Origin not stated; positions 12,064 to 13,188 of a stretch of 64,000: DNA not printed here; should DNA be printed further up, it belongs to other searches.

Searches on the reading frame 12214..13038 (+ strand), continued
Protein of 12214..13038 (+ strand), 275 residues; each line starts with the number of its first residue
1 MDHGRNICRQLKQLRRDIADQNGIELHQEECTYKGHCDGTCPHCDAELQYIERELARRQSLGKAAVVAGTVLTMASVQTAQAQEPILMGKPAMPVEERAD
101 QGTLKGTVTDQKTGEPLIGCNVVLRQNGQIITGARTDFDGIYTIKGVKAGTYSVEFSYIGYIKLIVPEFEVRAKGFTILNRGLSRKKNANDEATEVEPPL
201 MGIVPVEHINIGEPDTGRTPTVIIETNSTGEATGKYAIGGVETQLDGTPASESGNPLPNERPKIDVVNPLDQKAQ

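Call 15: search_protein_families(library=ncbifam, proteins=[P0081, P0088, P0086, P0075, L004:1520-1912:+, L004:2-607:+, L001:5553-6161:+], max_evalue=1)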
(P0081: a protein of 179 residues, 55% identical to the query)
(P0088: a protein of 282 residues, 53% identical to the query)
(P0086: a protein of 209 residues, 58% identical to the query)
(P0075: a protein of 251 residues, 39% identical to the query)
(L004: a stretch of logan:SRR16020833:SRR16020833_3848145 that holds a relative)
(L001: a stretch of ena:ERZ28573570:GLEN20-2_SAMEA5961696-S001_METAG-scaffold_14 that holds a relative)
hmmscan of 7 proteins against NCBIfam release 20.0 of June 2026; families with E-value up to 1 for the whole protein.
P0081 (179 aa): 1 family
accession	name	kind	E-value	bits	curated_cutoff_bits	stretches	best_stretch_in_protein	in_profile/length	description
NF040763.1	FeFe_hydrog_A6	exception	0.033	12.5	765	1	14-70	173-233/571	NADH-dependent [FeFe] hydrogenase, group A6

P0088 (282 aa): 2 families
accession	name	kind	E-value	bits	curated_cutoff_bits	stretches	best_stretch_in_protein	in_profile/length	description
TIGR01352.1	tonB_Cterm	subfamily_domain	0.00015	22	27.1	1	213-258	13-59/76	TonB family protein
NF033768.1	myxo_SS_tail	domain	0.18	12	40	1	203-236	25-55/92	AgmX/PglI C-terminal domain-containing protein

P0086 (209 aa): 9 families
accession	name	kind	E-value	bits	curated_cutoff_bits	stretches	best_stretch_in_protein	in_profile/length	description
TIGR01352.1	tonB_Cterm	subfamily_domain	1.7e-11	44.3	27.1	1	131-205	3-75/76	TonB family protein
NF038079.1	TonB_sider_MxcH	equivalog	3.9e-08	31.9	925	1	128-206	9-86/792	TonB-dependent siderophore myxochelin receptor MxcH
NF008082.0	PRK10819.1-3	equivalog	3.2e-05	23.9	265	1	124-163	161-200/242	TonB system transport protein TonB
NF008080.0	PRK10819.1-1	equivalog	6.3e-05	22.5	418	1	126-185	172-229/252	TonB system transport protein TonB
NF047760.1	LIC10042_TonB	equivalog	0.0014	18.7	100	1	117-174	74-130/156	LIC_10042 family TonB-like protein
NF008083.0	PRK10819.1-4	equivalog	0.039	13.9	448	1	116-165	151-197/239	TonB system transport protein TonB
NF008084.0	PRK10819.1-5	equivalog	0.072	13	315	1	115-163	160-205/249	TonB system transport protein TonB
NF033768.1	myxo_SS_tail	domain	0.075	13.2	40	1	133-162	23-53/92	AgmX/PglI C-terminal domain-containing protein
NF008081.0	PRK10819.1-2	equivalog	0.19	11.7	377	1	117-165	153-198/240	TonB system transport protein TonB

P0075 (251 aa): 2 families
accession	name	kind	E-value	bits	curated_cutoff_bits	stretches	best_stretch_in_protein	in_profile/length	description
TIGR04056.1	OMP_RagA_SusC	subfamily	1.8e-09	36.5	368.25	1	130-203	2-64/981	SusC/RagA family TonB-linked outer membrane protein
TIGR04134.1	lipo_with_rSAM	hypoth_equivalog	0.13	12.3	39.8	1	130-179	41-97/150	radical SAM-associated putative lipoprotein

L004:1520-1912:+ (131 aa): 1 family
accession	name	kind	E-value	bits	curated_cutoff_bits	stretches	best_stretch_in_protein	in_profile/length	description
NF008434.0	PRK11274.1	equivalog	0.018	14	333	1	11-44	5-38/409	glycolate oxidase subunit GlcF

L004:2-607:+ (202 aa): 42 families (the best 25 are shown)
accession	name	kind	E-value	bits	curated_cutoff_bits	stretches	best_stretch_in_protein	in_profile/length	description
TIGR02494.1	PFLE_PFLC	subfamily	5.1e-36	124.4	174.35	2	49-187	102-240/293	glycyl-radical enzyme activating protein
NF033717.2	HPDL_rSAM_activ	equivalog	8.5e-31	107.4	420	2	48-195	109-257/311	4-hydroxyphenylacetate decarboxylase activase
NF043069.1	T4HPD_activ_SAM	equivalog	6e-30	104.6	425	2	47-194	100-248/299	trans-4-hydroxy-L-proline dehydratase activase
TIGR02493.1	PFLA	equivalog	7.5e-30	104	231.75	1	15-187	10-184/235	pyruvate formate-lyase-activating protein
NF048010.1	SfplDhtActHpsHDes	equivalog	4.7e-29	101.1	430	2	52-189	113-252/298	(2S)-3-sulfopropanediol dehydratase activating enzyme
NF033719.1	ind_deCO2_activ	equivalog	4.1e-27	95.3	425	2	52-186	112-244/302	indoleacetate decarboxylase activase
TIGR04395.1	cutC_activ_rSAM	equivalog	4.2e-27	95.2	360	2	54-187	113-246/309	choline TMA-lyase-activating enzyme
NF048008.1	SfplDhtActHpfHKleb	equivalog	8e-24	84.5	500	2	54-182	110-237/308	(2S)-3-sulfopropanediol dehydratase activating enzyme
NF007483.0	PRK10076.1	equivalog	2.9e-21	75.9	326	2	48-194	95-241/292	[formate-C-acetyltransferase]-activating enzyme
NF008356.0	PRK11145.1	equivalog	4.5e-21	75.2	375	1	15-189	15-191/246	pyruvate formate lyase 1-activating protein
TIGR04003.1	rSAM_BssD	equivalog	1.7e-18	66.8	496.45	2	53-187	110-245/314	[benzylsuccinate synthase]-activating enzyme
TIGR04041.1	activase_YjjW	hypoth_equivalog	1.6e-16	60.6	250.2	2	51-187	93-225/276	YjjW family glycine radical enzyme activase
TIGR02495.1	NrdG2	equivalog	1.1e-13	51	131.15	1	22-191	18-185/193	anaerobic ribonucleoside-triphosphate reductase activating protein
TIGR04349.1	rSAM_QueE_gams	hypoth_equivalog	3.9e-12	46.3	300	1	21-132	20-119/210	7-carboxy-7-deazaguanine synthase QueE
TIGR02491.1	NrdG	equivalog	2.8e-10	40.4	126.1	1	16-100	11-101/154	anaerobic ribonucleoside-triphosphate reductase activating protein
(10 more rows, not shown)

L001:5553-6161:+ (203 aa): 32 families (the best 25 are shown)
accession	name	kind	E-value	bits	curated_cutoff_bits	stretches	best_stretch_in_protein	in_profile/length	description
TIGR02494.1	PFLE_PFLC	subfamily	1.6e-33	116.2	174.35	2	53-189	105-241/293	glycyl-radical enzyme activating protein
NF048010.1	SfplDhtActHpsHDes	equivalog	2.1e-28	99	430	2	56-178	116-239/298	(2S)-3-sulfopropanediol dehydratase activating enzyme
NF043069.1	T4HPD_activ_SAM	equivalog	8e-28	97.7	425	2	51-197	103-250/299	trans-4-hydroxy-L-proline dehydratase activase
NF033719.1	ind_deCO2_activ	equivalog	2e-26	93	425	2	57-180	116-237/302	indoleacetate decarboxylase activase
NF048008.1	SfplDhtActHpfHKleb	equivalog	3.1e-25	89.1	500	2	59-179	114-233/308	(2S)-3-sulfopropanediol dehydratase activating enzyme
TIGR04395.1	cutC_activ_rSAM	equivalog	1.7e-24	86.6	360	2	56-188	114-246/309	choline TMA-lyase-activating enzyme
NF033717.2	HPDL_rSAM_activ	equivalog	2e-22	79.9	420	2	51-195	111-256/311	4-hydroxyphenylacetate decarboxylase activase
TIGR02493.1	PFLA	equivalog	2.1e-22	79.7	231.75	1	16-179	11-173/235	pyruvate formate-lyase-activating protein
NF007483.0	PRK10076.1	equivalog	8.9e-17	61.2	326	2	59-196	105-242/292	[formate-C-acetyltransferase]-activating enzyme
TIGR04003.1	rSAM_BssD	equivalog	1.7e-16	60.3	496.45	2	64-182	120-239/314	[benzylsuccinate synthase]-activating enzyme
NF008356.0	PRK11145.1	equivalog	3.3e-14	52.8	375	1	16-191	16-192/246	pyruvate formate lyase 1-activating protein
TIGR04041.1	activase_YjjW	hypoth_equivalog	1.5e-13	50.8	250.2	2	50-174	91-210/276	YjjW family glycine radical enzyme activase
TIGR02495.1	NrdG2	equivalog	5.1e-11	42.3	131.15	1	19-191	14-184/193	anaerobic ribonucleoside-triphosphate reductase activating protein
TIGR04349.1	rSAM_QueE_gams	hypoth_equivalog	7.7e-07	29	300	1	27-130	26-116/210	7-carboxy-7-deazaguanine synthase QueE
TIGR03963.1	rSAM_QueE_Clost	equivalog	2.4e-05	24.1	260.1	1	23-133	19-126/219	putative 7-carboxy-7-deazaguanine synthase QueE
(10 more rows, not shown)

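Call 40: predict_structure(alignment_id=A2)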
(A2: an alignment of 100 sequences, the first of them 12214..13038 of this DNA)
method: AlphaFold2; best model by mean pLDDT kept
length: 275 residues; sequences in the alignment: 100
mean_pLDDT: 68.5   pTM: 0.41
mean pLDDT of the five models: 68.5, 67.2, 65.1, 62.9, 62.6
residues with pLDDT >= 90: 82; 70-90: 46; 50-70: 65; < 50: 82
segments of 3 or more residues with pLDDT < 50: 62-89, 192-211, 215-217, 241-244, 246-256, 265-267, 270-275
pLDDT, mean of each block of 10 residues (from residue 1): 66 75 70 65 72 70 46 40 44 59 96 96 95 97 96 96 94 94 82 42 41 50 72 64 49 46 49 41
secondary structure, 60 per line:
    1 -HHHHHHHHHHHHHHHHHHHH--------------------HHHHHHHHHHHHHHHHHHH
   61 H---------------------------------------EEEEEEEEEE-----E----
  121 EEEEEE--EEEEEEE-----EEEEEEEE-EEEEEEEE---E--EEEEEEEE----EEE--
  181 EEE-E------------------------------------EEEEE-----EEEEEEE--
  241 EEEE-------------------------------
elements in order: H2-21 H42-61 E101-110 E121-126 E129-135 E141-148 E150-157 E164-171 E176-178 E181-183 E222-226 E232-238 E241-244

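Call 44: fold_search(model_id=the predicted structure, library=pdb)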
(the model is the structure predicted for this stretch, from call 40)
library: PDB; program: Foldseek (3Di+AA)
matches with E <= 10: 1358; with E <= 0.001: 149
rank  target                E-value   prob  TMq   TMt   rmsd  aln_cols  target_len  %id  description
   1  4v4c_B                2.7e-07  1.00  0.26  0.27   1.8        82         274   22  Crystal Structure of Pyrogallol-Phloroglucinol Transhydroxylase from Pelobacter acidigallici (released 2014-07-09)
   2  8bdw_H                8.1e-07  1.00  0.29  0.74   2.3        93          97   24  Crystal structure of CnaB2 domain from Lactobacillus plantarum (released 2023-02-22)
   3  8bdw_A                1.5e-06  1.00  0.29  0.76   2.2        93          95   24  Crystal structure of CnaB2 domain from Lactobacillus plantarum (released 2023-02-22)
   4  5aq0_A                3.7e-06  1.00  0.28  0.91   1.3        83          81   24  The structure of the Transthyretin-like domain of the first catalytic domain of the HUMAN Carboxypeptidase D (released 2016-09-28)
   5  4iyk                  4.1e-06  1.00  0.27  0.35   2.2        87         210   23  Crystal structure of a putative carbohydrate binding protein (BACUNI_04699) from Bacteroides uniformis ATCC 8492 at 2.00 (released 2013-02-20)
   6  3is1                  4.1e-06  1.00  0.27  0.19   3.2       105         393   25  Crystal structure of functional region of UafA from Staphylococcus saprophyticus in C2 form at 2.45 angstrom resolution (released 2010-09-08)
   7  3is0                  5.3e-06  1.00  0.27  0.19   2.0        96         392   23  Crystal structure of functional region of UafA from Staphylococcus saprophyticus in the presence of cholesterol (released 2010-09-08)
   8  5aq0_B                6.3e-06  1.00  0.26  0.83   2.5        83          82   25  The structure of the Transthyretin-like domain of the first catalytic domain of the HUMAN Carboxypeptidase D (released 2016-09-28)
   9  1qmu_A                8.0e-06  1.00  0.27  0.20   2.2        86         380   29  Duck carboxypeptidase D domain II (released 2000-10-13)
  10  4wi0_B                9.6e-06  1.00  0.25  0.43   3.8        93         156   22  Crystal structure of Coh3ScaB-XDoc_M2ScaA complex: A C-terminal interface mutant of type II Cohesin-X-Dockerin complex (released 2015-10-07)
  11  2nsm                  1.1e-05  1.00  0.27  0.20   2.8        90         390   27  Crystal structure of the human carboxypeptidase N (Kininase I) catalytic domain (released 2007-04-24)
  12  3irp                  1.2e-05  1.00  0.28  0.19   2.5       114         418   19  Crystal structure of functional region of UafA from Staphylococcus saprophyticus at 1.50 angstrom resolution (released 2010-09-08)
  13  6yoa_A                1.2e-05  1.00  0.22  0.39   5.7       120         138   16  Lig v 1 structure and the inflammatory response to the Ole e 1 protein family (released 2020-05-13)
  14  6fb3_A                1.6e-05  1.00  0.26  0.04   4.0        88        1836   15  Teneurin 2 Partial Extracellular Domain (released 2018-03-28)
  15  8fia_A                1.6e-05  1.00  0.26  0.05   4.2        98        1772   16  The structure of fly Teneurin self assembly (released 2023-05-03)
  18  9hfj                  2.4e-05  1.00  0.25  0.79   3.3        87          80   30  Crystal structure of the NTE domain of SusCdex (BT3090) dextran transporter (released 2025-11-26)
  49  6ytc_MODEL_1_A        7.9e-05  1.00  0.24  0.65   2.6        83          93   31  Solution NMR structure of the isolated NTE domain of BT1762-63 levan transporter (released 2020-07-08)
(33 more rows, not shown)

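Call 59: search_protein_families(library=pfam, alignment_id=A5, max_evalue=0.001)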
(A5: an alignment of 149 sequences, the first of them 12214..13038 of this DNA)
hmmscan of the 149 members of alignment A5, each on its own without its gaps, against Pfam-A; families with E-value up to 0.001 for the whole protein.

A. member 1, window:12214-13038:+ (275 aa): 4 families
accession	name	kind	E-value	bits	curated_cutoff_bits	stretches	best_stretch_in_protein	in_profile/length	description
PF13620.12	CarboxypepD_reg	-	1.6e-16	60.8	32.3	1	103-180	1-78/82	Carboxypeptidase regulatory-like domain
PF13715.12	CarbopepD_reg_2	-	8.9e-13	48.5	32.2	1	104-163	1-57/88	CarboxypepD_reg-like domain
PF17802.7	SpaA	-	0.00012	22.6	23.1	1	103-155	2-57/91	Prealbumin-like fold domain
PF17210.9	SdrD_B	-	0.00033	21.2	29.7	1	115-157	22-65/112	SdrD B-like domain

B. families by the number of members that match (of 149 scanned): 11 families
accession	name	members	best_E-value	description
PF03544.19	TonB_C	76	7.6e-43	Gram-negative bacterial TonB protein C-terminal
PF13715.12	CarbopepD_reg_2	48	7.6e-26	CarboxypepD_reg-like domain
PF13620.12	CarboxypepD_reg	43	4.4e-27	Carboxypeptidase regulatory-like domain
PF17210.9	SdrD_B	5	1e-07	SdrD B-like domain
PF23591.1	CILP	4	1.4e-06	Cartilage intermediate layer protein 1-like domain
PF17802.7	SpaA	4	6.8e-05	Prealbumin-like fold domain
PF15976.11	CooC_C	2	1.9e-05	CS1-pili formation C-terminal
PF09430.16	EMC7_beta-sandw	1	3.8e-05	ER membrane protein complex subunit 7, beta-sandwich domain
PF25020.1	TTR_TEN1-4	1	0.0002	Teneurin TTR-like domain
PF14686.12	fn3_3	1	0.00042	Polysaccharide lyase family 4, domain II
PF08308.17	PEGA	1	0.00046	PEGA domain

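Call 79: search_protein_families(library=padloc, proteins=[window:12214-13038:+], max_evalue=0.01)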
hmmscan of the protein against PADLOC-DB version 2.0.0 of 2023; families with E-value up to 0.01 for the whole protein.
window:12214-13038:+ (275 aa): 0 families
